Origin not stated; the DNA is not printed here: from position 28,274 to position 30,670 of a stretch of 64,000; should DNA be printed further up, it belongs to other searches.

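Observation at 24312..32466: Expanded LPS inner-core module: four tandem GT9 paralogs, a GT4-GT9 fusion and an LpxL-DUF1022 fusion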

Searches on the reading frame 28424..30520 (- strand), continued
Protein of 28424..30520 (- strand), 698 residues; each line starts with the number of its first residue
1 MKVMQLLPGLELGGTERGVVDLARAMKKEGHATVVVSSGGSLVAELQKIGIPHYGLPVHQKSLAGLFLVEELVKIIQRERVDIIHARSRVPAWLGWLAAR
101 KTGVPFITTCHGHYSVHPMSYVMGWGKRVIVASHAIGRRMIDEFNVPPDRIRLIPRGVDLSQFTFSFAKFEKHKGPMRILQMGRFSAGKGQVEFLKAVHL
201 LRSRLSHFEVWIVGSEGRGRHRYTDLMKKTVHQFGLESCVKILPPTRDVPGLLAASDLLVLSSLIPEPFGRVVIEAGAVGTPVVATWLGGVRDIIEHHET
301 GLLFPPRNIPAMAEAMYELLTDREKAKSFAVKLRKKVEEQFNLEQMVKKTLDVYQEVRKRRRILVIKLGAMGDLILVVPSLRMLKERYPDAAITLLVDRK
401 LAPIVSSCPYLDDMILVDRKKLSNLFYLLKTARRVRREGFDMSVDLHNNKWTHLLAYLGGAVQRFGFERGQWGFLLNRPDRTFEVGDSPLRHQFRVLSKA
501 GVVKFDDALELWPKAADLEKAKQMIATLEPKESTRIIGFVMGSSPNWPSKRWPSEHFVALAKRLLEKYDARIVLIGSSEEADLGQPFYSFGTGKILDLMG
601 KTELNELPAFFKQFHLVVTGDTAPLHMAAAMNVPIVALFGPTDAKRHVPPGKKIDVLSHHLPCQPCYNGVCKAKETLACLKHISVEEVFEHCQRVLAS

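Call 13: find_homologous_proteins(query=window:28427-30520:-)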
Query window:28427-30520:- (698 aa): 1208 proteins with E <= 0.001 among 8000 candidates; the best 120 are listed.
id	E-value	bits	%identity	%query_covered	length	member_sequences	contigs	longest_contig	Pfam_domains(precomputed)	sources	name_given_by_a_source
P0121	0.0e+0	1477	91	100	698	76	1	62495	PF00534.27,PF13477.13,PF13579.13,PF13439.13,PF01075.24,PF20706.4,PF13692.13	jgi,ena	-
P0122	0.0e+0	1458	90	100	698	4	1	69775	PF00534.27,PF13477.13,PF13579.13,PF13439.13,PF01075.24,PF20706.4,PF13692.13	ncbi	ncbi:MAG: lipopolysaccharide heptosyltransferase II [Candidatus Omnitrophota bacterium]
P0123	0.0e+0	1453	89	100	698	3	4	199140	PF00534.27,PF13477.13,PF13579.13,PF13439.13,PF01075.24,PF20706.4,PF13692.13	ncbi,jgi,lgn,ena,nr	ncbi:MAG TPA: lipopolysaccharide heptosyltransferase II [Candidatus Omnitrophota bacterium]|nr:lipop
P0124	0.0e+0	1451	89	100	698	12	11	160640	PF00534.27,PF13477.13,PF13579.13,PF13439.13,PF01075.24,PF20706.4,PF13692.13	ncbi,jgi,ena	-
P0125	0.0e+0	1431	88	100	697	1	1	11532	PF00534.27,PF13477.13,PF13579.13,PF13439.13,PF01075.24,PF20706.4,PF13692.13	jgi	jgi:lipopolysaccharide heptosyltransferase II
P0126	0.0e+0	1423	88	100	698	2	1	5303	PF00534.27,PF13477.13,PF13579.13,PF13439.13,PF01075.24,PF13692.13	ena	-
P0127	0.0e+0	1410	87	100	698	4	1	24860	PF00534.27,PF13477.13,PF13579.13,PF13439.13,PF01075.24,PF20706.4,PF13692.13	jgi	-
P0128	0.0e+0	1410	88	100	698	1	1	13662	PF00534.27,PF13477.13,PF13579.13,PF13439.13,PF01075.24,PF20706.4,PF13692.13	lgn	-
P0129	0.0e+0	1408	87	100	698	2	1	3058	PF00534.27,PF13477.13,PF13579.13,PF13439.13,PF01075.24,PF20706.4,PF13692.13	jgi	-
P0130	0.0e+0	1359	82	100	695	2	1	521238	PF00534.27,PF13477.13,PF13579.13,PF13439.13,PF01075.24,PF20706.4,PF13692.13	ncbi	-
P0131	0.0e+0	1341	82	100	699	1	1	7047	PF00534.27,PF13477.13,PF13579.13,PF13439.13,PF01075.24,PF20706.4,PF13692.13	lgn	-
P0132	0.0e+0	1329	81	100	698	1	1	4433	PF00534.27,PF13477.13,PF13579.13,PF13439.13,PF01075.24,PF20706.4,PF13692.13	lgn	-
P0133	0.0e+0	1326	81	100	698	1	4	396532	PF00534.27,PF13477.13,PF13579.13,PF13439.13,PF01075.24,PF20706.4,PF13692.13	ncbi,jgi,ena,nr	ncbi:MAG TPA: lipopolysaccharide heptosyltransferase II [Candidatus Omnitrophota bacterium]|nr:lipop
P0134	0.0e+0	1315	80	100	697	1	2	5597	PF00534.27,PF13477.13,PF13579.13,PF13439.13,PF01075.24,PF20706.4,PF13692.13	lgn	-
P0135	0.0e+0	1305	79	100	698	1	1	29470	PF00534.27,PF13477.13,PF13579.13,PF13439.13,PF01075.24,PF20706.4,PF13692.13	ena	-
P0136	0.0e+0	1305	79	100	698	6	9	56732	PF00534.27,PF13477.13,PF13579.13,PF13439.13,PF01075.24,PF20706.4,PF13692.13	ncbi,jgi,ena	-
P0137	0.0e+0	1296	79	99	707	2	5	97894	PF00534.27,PF13477.13,PF13579.13,PF13439.13,PF01075.24,PF20706.4,PF13692.13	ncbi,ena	-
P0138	0.0e+0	1286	80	100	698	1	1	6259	PF00534.27,PF13477.13,PF13579.13,PF13439.13,PF01075.24,PF20706.4,PF13692.13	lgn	-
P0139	0.0e+0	1286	77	100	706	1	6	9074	PF00534.27,PF13477.13,PF13579.13,PF13439.13,PF01075.24,PF20706.4,PF13692.13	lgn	-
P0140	0.0e+0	1282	77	100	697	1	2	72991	PF00534.27,PF13477.13,PF13579.13,PF13439.13,PF01075.24,PF20706.4,PF13692.13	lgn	-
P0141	0.0e+0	1275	77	100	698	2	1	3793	PF00534.27,PF13477.13,PF13579.13,PF13439.13,PF01075.24,PF20706.4,PF13692.13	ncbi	-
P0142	0.0e+0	1217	74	100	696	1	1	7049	PF00534.27,PF13477.13,PF13579.13,PF13439.13,PF01075.24,PF20706.4,PF13692.13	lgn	-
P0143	0.0e+0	1207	73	100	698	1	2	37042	PF00534.27,PF13477.13,PF13579.13,PF13439.13,PF01075.24,PF20706.4,PF13692.13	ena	-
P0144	0.0e+0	1164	70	100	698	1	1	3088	PF00534.27,PF13477.13,PF13579.13,PF13439.13,PF01075.24,PF20706.4,PF13692.13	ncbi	-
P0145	0.0e+0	1163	71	100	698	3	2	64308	PF00534.27,PF13477.13,PF13579.13,PF13439.13,PF01075.24,PF20706.4,PF13692.13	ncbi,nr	ncbi:MAG: ADP-heptose--LPS heptosyltransferase 2 [Candidatus Omnitrophica bacterium ADurb.Bin277]|nr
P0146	0.0e+0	1126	69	100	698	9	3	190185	PF00534.27,PF13477.13,PF13579.13,PF13439.13,PF01075.24,PF20706.4,PF13692.13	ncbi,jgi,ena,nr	ncbi:MAG TPA: lipopolysaccharide heptosyltransferase II [Candidatus Omnitrophota bacterium]|nr:lipop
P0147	0.0e+0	1104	68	100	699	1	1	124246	PF00534.27,PF13477.13,PF13579.13,PF13439.13,PF01075.24,PF20706.4,PF13692.13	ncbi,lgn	-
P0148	0.0e+0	1026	62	99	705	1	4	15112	PF00534.27,PF13477.13,PF13579.13,PF13439.13,PF01075.24,PF20706.4,PF13692.13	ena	-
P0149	0.0e+0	1025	63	100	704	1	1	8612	PF00534.27,PF13477.13,PF13579.13,PF13439.13,PF01075.24,PF20706.4,PF13692.13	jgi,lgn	-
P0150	1.1e-285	968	60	100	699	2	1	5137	PF00534.27,PF13477.13,PF13579.13,PF13439.13,PF01075.24,PF20706.4,PF13692.13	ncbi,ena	-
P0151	2.0e-284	964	60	100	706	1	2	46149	PF00534.27,PF13477.13,PF13579.13,PF13524.13,PF13439.13,PF01075.24,PF20706.4,PF13692.13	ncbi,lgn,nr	ncbi:MAG: lipopolysaccharide heptosyltransferase II [Candidatus Omnitrophica bacterium]|nr:lipopolys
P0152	8.9e-284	961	59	100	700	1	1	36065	PF00534.27,PF13477.13,PF13579.13,PF13439.13,PF01075.24,PF20706.4,PF13692.13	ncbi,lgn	-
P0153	1.1e-281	955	59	100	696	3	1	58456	PF00534.27,PF13477.13,PF13579.13,PF13439.13,PF01075.24,PF20706.4,PF13692.13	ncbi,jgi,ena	-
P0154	1.0e-280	951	59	100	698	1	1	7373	PF00534.27,PF13477.13,PF13579.13,PF13524.13,PF13439.13,PF01075.24,PF20706.4,PF13692.13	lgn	-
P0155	5.7e-278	942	60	99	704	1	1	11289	PF00534.27,PF13477.13,PF13579.13,PF13524.13,PF13439.13,PF01075.24,PF20706.4,PF13692.13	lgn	-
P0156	1.4e-277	941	59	100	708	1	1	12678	PF00534.27,PF13477.13,PF13579.13,PF13439.13,PF01075.24,PF20706.4,PF13692.13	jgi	jgi:lipopolysaccharide heptosyltransferase II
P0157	4.6e-277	939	58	100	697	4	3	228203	PF00534.27,PF13477.13,PF13579.13,PF13439.13,PF01075.24,PF20706.4,PF13692.13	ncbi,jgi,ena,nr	ncbi:MAG TPA: lipopolysaccharide heptosyltransferase II [Candidatus Omnitrophota bacterium]|nr:lipop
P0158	4.8e-277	939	57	100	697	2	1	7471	PF00534.27,PF13477.13,PF13579.13,PF13439.13,PF01075.24,PF20706.4,PF13692.13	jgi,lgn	-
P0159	1.5e-276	938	57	100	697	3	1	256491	PF00534.27,PF13477.13,PF13579.13,PF13439.13,PF01075.24,PF20706.4,PF13692.13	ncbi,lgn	-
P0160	3.2e-276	936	59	100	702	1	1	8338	PF00534.27,PF13477.13,PF13579.13,PF13439.13,PF01075.24,PF20706.4,PF13692.13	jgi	jgi:lipopolysaccharide heptosyltransferase II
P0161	1.7e-275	934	60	100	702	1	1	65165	PF00534.27,PF13477.13,PF13579.13,PF13439.13,PF01075.24,PF20706.4,PF13692.13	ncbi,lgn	-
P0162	7.4e-275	932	57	100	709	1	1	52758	PF00534.27,PF13477.13,PF13579.13,PF13439.13,PF01075.24,PF20706.4,PF13692.13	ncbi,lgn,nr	ncbi:MAG: lipopolysaccharide heptosyltransferase II [Candidatus Omnitrophica bacterium]|nr:lipopolys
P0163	1.8e-273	927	57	100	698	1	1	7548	PF00534.27,PF13477.13,PF13579.13,PF13439.13,PF01075.24,PF20706.4,PF13692.13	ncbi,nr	ncbi:MAG TPA: lipopolysaccharide heptosyltransferase II [bacterium]|nr:lipopolysaccharide heptosyltr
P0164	2.2e-272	924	58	100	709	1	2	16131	PF00534.27,PF13477.13,PF13579.13,PF13439.13,PF01075.24,PF20706.4,PF13692.13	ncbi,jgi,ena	-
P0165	1.9e-271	921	56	100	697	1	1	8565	PF00534.27,PF13477.13,PF13579.13,PF13439.13,PF01075.24,PF20706.4,PF13692.13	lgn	-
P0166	4.4e-270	916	58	100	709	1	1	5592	PF00534.27,PF13477.13,PF13579.13,PF13524.13,PF13439.13,PF01075.24,PF20706.4,PF13692.13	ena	-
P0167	7.0e-270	916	57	98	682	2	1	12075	PF00534.27,PF13477.13,PF13579.13,PF13439.13,PF01075.24,PF20706.4,PF13692.13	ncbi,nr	ncbi:MAG: lipopolysaccharide heptosyltransferase II, partial [Candidatus Omnitrophica bacterium]|nr:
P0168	1.8e-269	914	59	100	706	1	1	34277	PF00534.27,PF13477.13,PF13579.13,PF13439.13,PF01075.24,PF20706.4,PF13692.13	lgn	-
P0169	2.3e-269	914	57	100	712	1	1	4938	PF00534.27,PF13477.13,PF13579.13,PF13524.13,PF13439.13,PF01075.24,PF20706.4,PF13692.13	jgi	jgi:lipopolysaccharide heptosyltransferase II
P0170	1.3e-268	911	58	100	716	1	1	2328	PF00534.27,PF13477.13,PF13579.13,PF13439.13,PF01075.24,PF20706.4,PF13692.13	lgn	-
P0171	1.5e-268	911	58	100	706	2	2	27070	PF00534.27,PF13477.13,PF13579.13,PF13439.13,PF01075.24,PF20706.4,PF13692.13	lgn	-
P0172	1.7e-268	911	59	100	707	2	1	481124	PF00534.27,PF13477.13,PF13579.13,PF13524.13,PF13439.13,PF01075.24,PF20706.4,PF13692.13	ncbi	-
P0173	1.8e-268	911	56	100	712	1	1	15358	PF00534.27,PF13477.13,PF13579.13,PF13439.13,PF01075.24,PF20706.4,PF13692.13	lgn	-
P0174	4.1e-268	910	67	83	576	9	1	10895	PF00534.27,PF13439.13,PF01075.24,PF20706.4,PF13692.13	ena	-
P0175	8.9e-268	909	58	100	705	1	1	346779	PF00534.27,PF13477.13,PF13579.13,PF13439.13,PF01075.24,PF20706.4,PF13692.13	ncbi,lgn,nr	ncbi:MAG: lipopolysaccharide heptosyltransferase II [Candidatus Omnitrophota bacterium]|nr:lipopolys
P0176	1.1e-267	908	58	100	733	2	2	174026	PF00534.27,PF13477.13,PF13579.13,PF13524.13,PF13439.13,PF01075.24,PF20706.4,PF13692.13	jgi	jgi:lipopolysaccharide heptosyltransferase II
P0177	1.3e-267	908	55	100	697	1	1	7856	PF00534.27,PF13477.13,PF13579.13,PF13524.13,PF13439.13,PF01075.24,PF20706.4,PF13692.13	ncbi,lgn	-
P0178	1.5e-267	908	57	100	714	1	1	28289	PF00534.27,PF13477.13,PF13579.13,PF13439.13,PF01075.24,PF20706.4,PF13692.13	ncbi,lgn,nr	ncbi:MAG: lipopolysaccharide heptosyltransferase II [Candidatus Omnitrophica bacterium]|nr:lipopolys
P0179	3.1e-267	907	58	100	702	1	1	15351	PF00534.27,PF13477.13,PF13579.13,PF13439.13,PF01075.24,PF20706.4,PF13692.13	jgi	jgi:lipopolysaccharide heptosyltransferase II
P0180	9.0e-267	905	58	100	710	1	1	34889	PF00534.27,PF13477.13,PF13579.13,PF13524.13,PF13439.13,PF01075.24,PF20706.4,PF13692.13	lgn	-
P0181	1.0e-266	905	57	100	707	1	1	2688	PF00534.27,PF13477.13,PF13579.13,PF13439.13,PF01075.24,PF20706.4,PF13692.13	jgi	jgi:lipopolysaccharide heptosyltransferase II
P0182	5.1e-266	903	58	100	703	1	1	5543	PF00534.27,PF13477.13,PF13579.13,PF13439.13,PF01075.24,PF20706.4,PF13692.13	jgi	jgi:lipopolysaccharide heptosyltransferase II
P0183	5.8e-266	903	88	64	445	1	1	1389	PF00534.27,PF01075.24,PF13692.13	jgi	-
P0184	7.1e-266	902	57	100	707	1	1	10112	PF00534.27,PF13477.13,PF13579.13,PF13439.13,PF01075.24,PF20706.4,PF13692.13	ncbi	-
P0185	8.0e-266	902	56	99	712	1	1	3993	PF00534.27,PF13477.13,PF13579.13,PF13439.13,PF01075.24,PF20706.4,PF13692.13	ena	-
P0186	1.4e-265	901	55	100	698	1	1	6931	PF00534.27,PF13477.13,PF13579.13,PF13439.13,PF01075.24,PF20706.4,PF13692.13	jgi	-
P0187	1.8e-265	901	56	100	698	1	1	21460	PF00534.27,PF13477.13,PF13579.13,PF13439.13,PF01075.24,PF20706.4,PF13692.13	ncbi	-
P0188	5.6e-265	899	57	100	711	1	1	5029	PF00534.27,PF13477.13,PF13579.13,PF13439.13,PF01075.24,PF20706.4,PF13692.13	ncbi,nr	ncbi:MAG: glycosyltransferase [Candidatus Omnitrophica bacterium]|nr:glycosyltransferase [Candidatus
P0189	2.3e-264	897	57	100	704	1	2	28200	PF00534.27,PF13477.13,PF13579.13,PF13439.13,PF01075.24,PF20706.4,PF13692.13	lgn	-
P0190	3.7e-263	893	58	99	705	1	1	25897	PF00534.27,PF13477.13,PF13579.13,PF13524.13,PF13439.13,PF01075.24,PF20706.4,PF13692.13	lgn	-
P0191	3.4e-262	890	56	100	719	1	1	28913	PF00534.27,PF13477.13,PF13579.13,PF13524.13,PF13439.13,PF01075.24,PF20706.4,PF13692.13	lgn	-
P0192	1.3e-261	888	57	99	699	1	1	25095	PF00534.27,PF13477.13,PF13579.13,PF13439.13,PF01075.24,PF20706.4,PF13692.13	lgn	-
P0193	1.6e-261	888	56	100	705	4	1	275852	PF00534.27,PF13477.13,PF13579.13,PF13439.13,PF01075.24,PF20706.4,PF13692.13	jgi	-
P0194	1.7e-261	888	55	100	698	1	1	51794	PF00534.27,PF13477.13,PF13579.13,PF13439.13,PF01075.24,PF20706.4,PF13692.13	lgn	-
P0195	1.9e-261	888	56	100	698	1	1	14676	PF00534.27,PF13477.13,PF13579.13,PF13439.13,PF01075.24,PF20706.4,PF13692.13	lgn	-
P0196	2.2e-261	887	57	100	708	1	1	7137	PF00534.27,PF13477.13,PF13579.13,PF13524.13,PF13439.13,PF01075.24,PF20706.4,PF13692.13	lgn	-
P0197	2.3e-261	887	56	100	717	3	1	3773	PF00534.27,PF13477.13,PF13579.13,PF13439.13,PF01075.24,PF20706.4,PF13692.13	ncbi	-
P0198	5.5e-261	886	56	100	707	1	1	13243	PF00534.27,PF13477.13,PF13579.13,PF13439.13,PF01075.24,PF20706.4,PF13692.13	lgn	-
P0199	8.2e-261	886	56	100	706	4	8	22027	PF00534.27,PF13477.13,PF13579.13,PF13439.13,PF01075.24,PF13692.13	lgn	-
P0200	1.8e-260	884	57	100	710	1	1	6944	PF00534.27,PF13477.13,PF13579.13,PF13524.13,PF13439.13,PF01075.24,PF20706.4,PF13692.13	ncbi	-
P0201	2.1e-260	884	58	99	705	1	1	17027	PF00534.27,PF13477.13,PF13579.13,PF13524.13,PF13439.13,PF01075.24,PF20706.4,PF13692.13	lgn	-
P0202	3.5e-260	883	56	100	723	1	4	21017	PF00534.27,PF13477.13,PF13579.13,PF13439.13,PF01075.24,PF13692.13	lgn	-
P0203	4.1e-260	883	56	100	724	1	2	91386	PF00534.27,PF13477.13,PF13579.13,PF13439.13,PF01075.24,PF13692.13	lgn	-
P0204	1.2e-259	882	55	100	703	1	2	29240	PF00534.27,PF13477.13,PF13579.13,PF13524.13,PF13439.13,PF01075.24,PF20706.4,PF13692.13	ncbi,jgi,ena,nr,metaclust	ncbi:MAG: hypothetical protein A2Z83_08495 [Omnitrophica bacterium GWA2_52_8]|nr:MAG: hypothetical p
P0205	1.2e-259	882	56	100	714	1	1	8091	PF00534.27,PF13477.13,PF13579.13,PF13439.13,PF01075.24,PF20706.4,PF13692.13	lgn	-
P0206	1.4e-259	881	55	100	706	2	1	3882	PF00534.27,PF13477.13,PF13579.13,PF13524.13,PF13439.13,PF01075.24,PF20706.4,PF13692.13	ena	-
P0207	2.1e-259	881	56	100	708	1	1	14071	PF00534.27,PF13477.13,PF13579.13,PF13439.13,PF01075.24,PF20706.4,PF13692.13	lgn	-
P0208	3.3e-259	880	56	99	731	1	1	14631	PF00534.27,PF13477.13,PF13579.13,PF13439.13,PF01075.24,PF20706.4,PF13692.13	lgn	-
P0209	3.4e-259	880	55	100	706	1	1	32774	PF00534.27,PF13477.13,PF13579.13,PF13439.13,PF01075.24,PF20706.4,PF13692.13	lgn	-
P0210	6.1e-259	879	57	100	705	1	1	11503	PF00534.27,PF13477.13,PF13579.13,PF13524.13,PF13439.13,PF01075.24,PF20706.4,PF13692.13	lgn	-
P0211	9.1e-259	879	56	100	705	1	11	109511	PF00534.27,PF13477.13,PF13579.13,PF13439.13,PF01075.24,PF20706.4,PF13692.13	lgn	-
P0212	1.8e-258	878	59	93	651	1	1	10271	PF00534.27,PF13477.13,PF13579.13,PF13524.13,PF13439.13,PF01075.24,PF20706.4,PF13692.13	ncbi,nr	ncbi:MAG: glycosyltransferase, partial [Candidatus Omnitrophica bacterium]|nr:glycosyltransferase [C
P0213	3.2e-258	877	56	100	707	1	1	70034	PF00534.27,PF13477.13,PF13579.13,PF13439.13,PF01075.24,PF20706.4,PF13692.13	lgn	-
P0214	6.2e-258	876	56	100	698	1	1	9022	PF00534.27,PF13477.13,PF13579.13,PF13439.13,PF01075.24,PF20706.4,PF13692.13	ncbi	-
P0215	1.1e-257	875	55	100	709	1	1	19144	PF00534.27,PF13477.13,PF13579.13,PF13439.13,PF01075.24,PF20706.4,PF13692.13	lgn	-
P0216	1.4e-257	875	58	98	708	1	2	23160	PF00534.27,PF13477.13,PF13579.13,PF13524.13,PF13439.13,PF01075.24,PF20706.4,PF13692.13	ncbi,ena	-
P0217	1.6e-257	875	57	100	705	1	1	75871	PF00534.27,PF13477.13,PF13579.13,PF13524.13,PF13439.13,PF01075.24,PF20706.4,PF13692.13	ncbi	-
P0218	3.0e-257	874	55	100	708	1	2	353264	PF00534.27,PF13477.13,PF13579.13,PF13439.13,PF01075.24,PF20706.4,PF13692.13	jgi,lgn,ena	-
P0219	4.3e-257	873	56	100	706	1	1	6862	PF00534.27,PF13477.13,PF13579.13,PF13439.13,PF01075.24,PF20706.4,PF13692.13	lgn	-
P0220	5.4e-257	873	57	100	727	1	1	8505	PF00534.27,PF13477.13,PF13579.13,PF13524.13,PF13439.13,PF01075.24,PF20706.4,PF13692.13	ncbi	-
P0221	8.8e-257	872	56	100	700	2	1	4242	PF00534.27,PF13477.13,PF13579.13,PF13439.13,PF01075.24,PF20706.4,PF13692.13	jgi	-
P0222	3.2e-256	870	56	100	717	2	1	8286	PF00534.27,PF13477.13,PF13579.13,PF13439.13,PF01075.24,PF20706.4,PF13692.13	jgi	-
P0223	3.7e-256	870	56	100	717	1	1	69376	PF00534.27,PF13477.13,PF13579.13,PF13439.13,PF01075.24,PF20706.4,PF13692.13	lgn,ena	-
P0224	1.2e-255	869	55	100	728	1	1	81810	PF00534.27,PF13477.13,PF13579.13,PF13524.13,PF13439.13,PF01075.24,PF20706.4,PF13692.13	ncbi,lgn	-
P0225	1.7e-255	868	56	100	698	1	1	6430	PF00534.27,PF13477.13,PF13579.13,PF13439.13,PF01075.24,PF20706.4,PF13692.13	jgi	jgi:lipopolysaccharide heptosyltransferase II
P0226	7.0e-255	866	56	100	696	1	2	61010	PF00534.27,PF13477.13,PF13579.13,PF13439.13,PF01075.24,PF20706.4,PF13692.13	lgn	-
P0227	1.1e-254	865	57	100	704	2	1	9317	PF00534.27,PF13477.13,PF13579.13,PF13524.13,PF13439.13,PF01075.24,PF20706.4,PF13692.13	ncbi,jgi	ncbi:MAG: glycosyltransferase [Candidatus Omnitrophota bacterium]|jgi:lipopolysaccharide heptosyltra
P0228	1.7e-254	865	55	100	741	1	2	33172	PF00534.27,PF13477.13,PF13579.13,PF13439.13,PF01075.24,PF20706.4,PF13692.13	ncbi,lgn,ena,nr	ncbi:MAG: glycosyltransferase [Candidatus Omnitrophica bacterium]|nr:glycosyltransferase [Candidatus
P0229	2.2e-254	864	56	100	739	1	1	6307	PF00534.27,PF13477.13,PF13579.13,PF13439.13,PF01075.24,PF20706.4,PF13692.13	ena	-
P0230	2.8e-254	864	57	99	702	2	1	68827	PF00534.27,PF13477.13,PF13579.13,PF13524.13,PF13439.13,PF01075.24,PF20706.4,PF13692.13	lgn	-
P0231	3.2e-254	864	55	99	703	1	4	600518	PF00534.27,PF13477.13,PF13579.13,PF13524.13,PF13439.13,PF01075.24,PF20706.4,PF13692.13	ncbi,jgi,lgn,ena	-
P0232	3.5e-254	864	56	100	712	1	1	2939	PF00534.27,PF13477.13,PF13579.13,PF13439.13,PF01075.24,PF20706.4,PF13692.13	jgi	-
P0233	5.0e-254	863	53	100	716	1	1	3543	PF00534.27,PF13477.13,PF13579.13,PF13439.13,PF01075.24,PF20706.4,PF13692.13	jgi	-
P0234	6.0e-254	863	55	100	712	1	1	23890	PF00534.27,PF13477.13,PF13579.13,PF13439.13,PF01075.24,PF20706.4,PF13692.13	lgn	-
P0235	7.5e-254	863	55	99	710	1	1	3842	PF00534.27,PF13477.13,PF13579.13,PF13439.13,PF01075.24,PF20706.4,PF13692.13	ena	-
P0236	1.2e-253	862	55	100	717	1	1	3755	PF00534.27,PF13477.13,PF13579.13,PF13524.13,PF13439.13,PF01075.24,PF20706.4,PF13692.13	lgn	-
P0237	2.7e-253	861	57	100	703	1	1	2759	PF00534.27,PF13477.13,PF13579.13,PF13439.13,PF01075.24,PF20706.4,PF13692.13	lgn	-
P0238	2.8e-253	861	55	100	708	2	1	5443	PF00534.27,PF13477.13,PF13579.13,PF13524.13,PF13439.13,PF01075.24,PF20706.4,PF13692.13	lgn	-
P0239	1.8e-252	858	55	100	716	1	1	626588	PF00534.27,PF13477.13,PF13579.13,PF13439.13,PF01075.24,PF20706.4,PF13692.13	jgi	-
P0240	2.4e-252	858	55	99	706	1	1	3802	PF00534.27,PF13477.13,PF13579.13,PF13439.13,PF01075.24,PF20706.4,PF13692.13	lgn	-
